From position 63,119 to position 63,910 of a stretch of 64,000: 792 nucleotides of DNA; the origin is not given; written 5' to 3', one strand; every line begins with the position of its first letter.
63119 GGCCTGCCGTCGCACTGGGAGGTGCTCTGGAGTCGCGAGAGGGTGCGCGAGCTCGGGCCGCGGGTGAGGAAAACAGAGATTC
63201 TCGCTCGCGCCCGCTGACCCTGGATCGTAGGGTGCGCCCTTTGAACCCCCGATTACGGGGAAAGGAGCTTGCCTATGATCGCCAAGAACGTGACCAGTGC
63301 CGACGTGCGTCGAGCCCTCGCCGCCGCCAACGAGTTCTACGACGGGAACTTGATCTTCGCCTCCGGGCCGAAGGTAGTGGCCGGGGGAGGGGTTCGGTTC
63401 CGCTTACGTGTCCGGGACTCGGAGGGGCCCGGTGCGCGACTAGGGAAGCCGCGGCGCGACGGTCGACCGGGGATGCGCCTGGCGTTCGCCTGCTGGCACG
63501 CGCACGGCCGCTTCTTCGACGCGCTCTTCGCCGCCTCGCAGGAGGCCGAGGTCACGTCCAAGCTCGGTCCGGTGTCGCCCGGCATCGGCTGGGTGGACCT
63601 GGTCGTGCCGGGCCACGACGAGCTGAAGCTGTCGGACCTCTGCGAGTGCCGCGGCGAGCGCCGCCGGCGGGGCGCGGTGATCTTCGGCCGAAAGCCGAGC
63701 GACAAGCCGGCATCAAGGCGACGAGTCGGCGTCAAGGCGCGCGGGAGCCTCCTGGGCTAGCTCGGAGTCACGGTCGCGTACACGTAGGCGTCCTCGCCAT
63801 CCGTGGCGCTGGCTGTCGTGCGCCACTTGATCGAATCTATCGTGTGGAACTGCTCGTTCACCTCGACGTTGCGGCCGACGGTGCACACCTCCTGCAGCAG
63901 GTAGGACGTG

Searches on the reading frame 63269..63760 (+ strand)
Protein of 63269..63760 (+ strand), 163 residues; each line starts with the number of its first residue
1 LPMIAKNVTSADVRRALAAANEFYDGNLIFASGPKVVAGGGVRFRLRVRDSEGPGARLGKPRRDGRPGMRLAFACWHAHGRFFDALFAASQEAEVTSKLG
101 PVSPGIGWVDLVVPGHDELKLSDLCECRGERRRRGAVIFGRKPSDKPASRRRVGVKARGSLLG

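Call 110: find_encoding_contigs(protein=window:63269-63760:+, flank=10000, max_places=2)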
Protein window:63269-63760:+ (163 aa): no gene with exactly this product is on record in the collection.
